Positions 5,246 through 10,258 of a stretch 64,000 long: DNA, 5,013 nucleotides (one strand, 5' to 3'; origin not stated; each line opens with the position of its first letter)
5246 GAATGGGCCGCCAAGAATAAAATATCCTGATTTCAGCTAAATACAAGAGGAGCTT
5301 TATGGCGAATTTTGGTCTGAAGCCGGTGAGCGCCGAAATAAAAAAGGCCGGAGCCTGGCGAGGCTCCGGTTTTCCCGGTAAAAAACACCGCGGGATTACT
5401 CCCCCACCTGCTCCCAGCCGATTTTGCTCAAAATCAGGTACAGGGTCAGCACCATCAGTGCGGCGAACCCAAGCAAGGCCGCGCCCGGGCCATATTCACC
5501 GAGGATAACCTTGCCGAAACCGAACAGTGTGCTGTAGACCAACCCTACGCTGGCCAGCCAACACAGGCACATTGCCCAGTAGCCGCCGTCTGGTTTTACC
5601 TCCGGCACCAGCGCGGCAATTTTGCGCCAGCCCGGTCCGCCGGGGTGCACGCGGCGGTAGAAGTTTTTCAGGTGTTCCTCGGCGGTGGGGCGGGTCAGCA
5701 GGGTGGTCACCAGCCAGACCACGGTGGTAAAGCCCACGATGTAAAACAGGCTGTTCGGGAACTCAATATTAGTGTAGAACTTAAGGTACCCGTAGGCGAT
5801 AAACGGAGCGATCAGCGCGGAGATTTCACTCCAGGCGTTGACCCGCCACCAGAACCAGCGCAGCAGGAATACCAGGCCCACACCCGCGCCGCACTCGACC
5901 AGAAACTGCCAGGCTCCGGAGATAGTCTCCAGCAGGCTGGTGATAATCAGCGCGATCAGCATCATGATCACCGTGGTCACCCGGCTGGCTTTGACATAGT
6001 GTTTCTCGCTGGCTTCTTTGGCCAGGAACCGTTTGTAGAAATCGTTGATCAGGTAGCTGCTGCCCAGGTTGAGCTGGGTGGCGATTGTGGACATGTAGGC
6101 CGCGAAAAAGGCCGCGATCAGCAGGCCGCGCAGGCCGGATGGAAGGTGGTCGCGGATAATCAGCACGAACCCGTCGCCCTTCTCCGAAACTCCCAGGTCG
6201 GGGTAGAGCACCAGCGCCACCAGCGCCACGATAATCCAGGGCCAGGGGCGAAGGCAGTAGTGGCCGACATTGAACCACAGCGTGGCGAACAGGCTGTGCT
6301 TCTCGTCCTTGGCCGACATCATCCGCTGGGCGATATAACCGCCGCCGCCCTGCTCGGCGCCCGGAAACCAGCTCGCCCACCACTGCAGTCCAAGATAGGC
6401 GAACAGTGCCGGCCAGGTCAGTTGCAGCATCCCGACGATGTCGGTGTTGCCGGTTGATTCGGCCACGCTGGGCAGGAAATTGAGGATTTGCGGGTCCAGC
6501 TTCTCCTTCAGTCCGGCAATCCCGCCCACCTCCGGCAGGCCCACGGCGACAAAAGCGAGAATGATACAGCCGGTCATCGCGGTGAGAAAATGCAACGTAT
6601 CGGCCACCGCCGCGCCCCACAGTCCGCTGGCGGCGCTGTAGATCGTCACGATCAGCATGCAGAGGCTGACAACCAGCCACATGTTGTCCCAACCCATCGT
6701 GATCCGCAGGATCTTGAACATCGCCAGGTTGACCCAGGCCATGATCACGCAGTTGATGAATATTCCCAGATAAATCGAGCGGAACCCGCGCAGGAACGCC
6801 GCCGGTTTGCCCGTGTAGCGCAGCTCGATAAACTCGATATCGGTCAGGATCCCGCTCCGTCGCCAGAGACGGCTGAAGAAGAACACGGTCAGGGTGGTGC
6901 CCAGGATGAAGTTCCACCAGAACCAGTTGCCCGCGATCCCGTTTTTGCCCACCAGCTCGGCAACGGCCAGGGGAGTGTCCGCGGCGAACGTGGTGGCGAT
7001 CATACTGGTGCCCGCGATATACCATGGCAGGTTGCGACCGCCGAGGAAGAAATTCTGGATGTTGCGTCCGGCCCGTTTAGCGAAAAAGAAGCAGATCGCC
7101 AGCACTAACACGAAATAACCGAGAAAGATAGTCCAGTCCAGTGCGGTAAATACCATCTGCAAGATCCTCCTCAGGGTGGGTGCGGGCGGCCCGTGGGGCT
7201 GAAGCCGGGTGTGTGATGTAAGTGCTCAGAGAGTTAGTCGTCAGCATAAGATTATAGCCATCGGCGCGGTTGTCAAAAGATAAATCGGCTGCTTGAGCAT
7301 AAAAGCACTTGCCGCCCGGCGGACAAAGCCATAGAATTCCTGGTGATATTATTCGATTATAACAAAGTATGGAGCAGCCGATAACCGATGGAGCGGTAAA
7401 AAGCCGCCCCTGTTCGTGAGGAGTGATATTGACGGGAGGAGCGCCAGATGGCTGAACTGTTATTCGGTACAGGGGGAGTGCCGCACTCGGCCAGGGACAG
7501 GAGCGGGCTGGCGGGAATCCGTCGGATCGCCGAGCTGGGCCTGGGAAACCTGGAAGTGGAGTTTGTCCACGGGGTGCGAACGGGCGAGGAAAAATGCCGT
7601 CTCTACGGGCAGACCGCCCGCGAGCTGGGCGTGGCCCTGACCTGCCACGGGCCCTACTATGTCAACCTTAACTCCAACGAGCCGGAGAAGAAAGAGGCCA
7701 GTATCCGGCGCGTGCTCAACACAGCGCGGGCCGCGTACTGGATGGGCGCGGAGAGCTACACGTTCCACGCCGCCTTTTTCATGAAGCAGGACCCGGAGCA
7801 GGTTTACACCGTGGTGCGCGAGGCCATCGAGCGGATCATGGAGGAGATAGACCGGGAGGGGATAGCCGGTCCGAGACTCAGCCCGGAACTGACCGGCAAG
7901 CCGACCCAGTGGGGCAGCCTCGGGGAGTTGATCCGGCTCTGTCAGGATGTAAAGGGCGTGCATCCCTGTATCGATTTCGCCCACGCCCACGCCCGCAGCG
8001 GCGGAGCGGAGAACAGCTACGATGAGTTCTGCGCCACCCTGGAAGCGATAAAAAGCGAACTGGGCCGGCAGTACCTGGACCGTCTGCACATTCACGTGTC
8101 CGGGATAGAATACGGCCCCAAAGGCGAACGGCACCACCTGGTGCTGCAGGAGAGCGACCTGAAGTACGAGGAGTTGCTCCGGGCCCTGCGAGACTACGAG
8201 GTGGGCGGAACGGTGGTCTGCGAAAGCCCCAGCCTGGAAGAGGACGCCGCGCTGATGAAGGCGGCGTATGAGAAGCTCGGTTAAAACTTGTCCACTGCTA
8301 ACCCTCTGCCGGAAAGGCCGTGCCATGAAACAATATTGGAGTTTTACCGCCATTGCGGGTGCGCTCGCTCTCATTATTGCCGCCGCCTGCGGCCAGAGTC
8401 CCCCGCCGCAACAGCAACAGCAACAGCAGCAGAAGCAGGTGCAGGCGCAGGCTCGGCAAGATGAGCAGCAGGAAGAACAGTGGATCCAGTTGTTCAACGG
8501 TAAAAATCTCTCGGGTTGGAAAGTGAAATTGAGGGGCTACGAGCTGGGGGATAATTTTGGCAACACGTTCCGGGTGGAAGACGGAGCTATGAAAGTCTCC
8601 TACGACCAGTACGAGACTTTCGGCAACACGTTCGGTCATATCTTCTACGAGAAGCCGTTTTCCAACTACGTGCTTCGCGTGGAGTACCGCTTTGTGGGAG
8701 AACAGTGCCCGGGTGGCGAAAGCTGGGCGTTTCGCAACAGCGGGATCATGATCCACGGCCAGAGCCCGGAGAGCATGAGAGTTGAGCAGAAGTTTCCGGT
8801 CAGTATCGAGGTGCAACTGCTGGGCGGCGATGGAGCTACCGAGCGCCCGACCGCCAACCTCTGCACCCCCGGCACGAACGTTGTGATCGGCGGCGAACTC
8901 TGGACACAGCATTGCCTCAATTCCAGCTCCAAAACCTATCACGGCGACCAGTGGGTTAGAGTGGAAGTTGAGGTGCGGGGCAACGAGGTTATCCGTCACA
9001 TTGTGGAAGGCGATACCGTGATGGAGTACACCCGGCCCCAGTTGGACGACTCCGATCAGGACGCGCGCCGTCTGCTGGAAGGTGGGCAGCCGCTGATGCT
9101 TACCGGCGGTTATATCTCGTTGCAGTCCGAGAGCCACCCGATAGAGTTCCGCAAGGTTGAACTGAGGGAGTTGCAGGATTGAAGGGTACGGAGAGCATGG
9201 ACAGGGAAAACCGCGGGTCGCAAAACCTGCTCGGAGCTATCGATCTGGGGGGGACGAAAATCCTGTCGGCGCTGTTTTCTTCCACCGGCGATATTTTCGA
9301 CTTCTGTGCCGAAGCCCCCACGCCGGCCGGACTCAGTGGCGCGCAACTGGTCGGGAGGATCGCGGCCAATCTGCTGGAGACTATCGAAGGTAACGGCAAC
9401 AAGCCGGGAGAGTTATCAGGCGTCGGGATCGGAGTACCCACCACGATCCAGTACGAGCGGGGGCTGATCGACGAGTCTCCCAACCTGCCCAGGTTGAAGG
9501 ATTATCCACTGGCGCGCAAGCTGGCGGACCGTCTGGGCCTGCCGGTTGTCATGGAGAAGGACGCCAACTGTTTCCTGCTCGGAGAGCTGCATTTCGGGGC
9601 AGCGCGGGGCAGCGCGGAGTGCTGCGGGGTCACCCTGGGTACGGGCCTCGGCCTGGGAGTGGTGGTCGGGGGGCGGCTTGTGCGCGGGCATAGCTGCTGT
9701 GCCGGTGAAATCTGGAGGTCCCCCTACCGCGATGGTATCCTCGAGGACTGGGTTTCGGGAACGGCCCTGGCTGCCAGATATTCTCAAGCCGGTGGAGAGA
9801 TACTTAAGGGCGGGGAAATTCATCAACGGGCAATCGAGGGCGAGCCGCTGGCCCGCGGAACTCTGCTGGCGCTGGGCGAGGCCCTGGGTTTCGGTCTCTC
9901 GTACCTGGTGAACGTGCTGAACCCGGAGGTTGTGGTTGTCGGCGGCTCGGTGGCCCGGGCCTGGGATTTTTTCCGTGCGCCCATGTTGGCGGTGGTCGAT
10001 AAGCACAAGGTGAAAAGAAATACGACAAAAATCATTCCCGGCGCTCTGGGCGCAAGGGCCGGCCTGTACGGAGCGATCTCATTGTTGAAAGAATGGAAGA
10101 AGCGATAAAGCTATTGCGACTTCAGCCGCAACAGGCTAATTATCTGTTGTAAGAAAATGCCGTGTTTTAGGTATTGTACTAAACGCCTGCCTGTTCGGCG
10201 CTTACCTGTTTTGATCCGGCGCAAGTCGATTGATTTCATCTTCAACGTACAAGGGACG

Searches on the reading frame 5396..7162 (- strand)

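Call 58: search_protein_families(library=pfam, max_evalue=0.000001, proteins=[window:5396-7162:-])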
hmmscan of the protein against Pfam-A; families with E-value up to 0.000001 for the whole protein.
window:5396-7162:- (588 aa): 1 family
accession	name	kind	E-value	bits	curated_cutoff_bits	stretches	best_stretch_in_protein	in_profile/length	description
PF00474.23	SSF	-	8.4e-34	117.6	22.8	1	38-444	1-397/406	Sodium:solute symporter family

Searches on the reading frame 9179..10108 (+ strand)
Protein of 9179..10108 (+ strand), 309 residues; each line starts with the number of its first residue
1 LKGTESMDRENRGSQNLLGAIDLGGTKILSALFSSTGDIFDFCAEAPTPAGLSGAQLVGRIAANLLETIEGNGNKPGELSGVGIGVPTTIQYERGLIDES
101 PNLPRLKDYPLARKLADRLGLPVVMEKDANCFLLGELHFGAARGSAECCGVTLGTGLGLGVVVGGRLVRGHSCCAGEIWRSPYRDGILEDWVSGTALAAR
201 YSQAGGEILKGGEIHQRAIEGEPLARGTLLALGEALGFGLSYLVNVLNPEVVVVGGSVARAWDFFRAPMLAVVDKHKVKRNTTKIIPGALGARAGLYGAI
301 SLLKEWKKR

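Call 58: search_protein_families(library=pfam, max_evalue=0.000001, proteins=[window:9179-10108:+])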
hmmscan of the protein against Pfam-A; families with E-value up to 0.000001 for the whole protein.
window:9179-10108:+ (309 aa): 1 family
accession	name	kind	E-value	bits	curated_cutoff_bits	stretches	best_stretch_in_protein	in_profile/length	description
PF00480.26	ROK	-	1.4e-42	146.6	22.9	1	19-305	2-293/294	ROK family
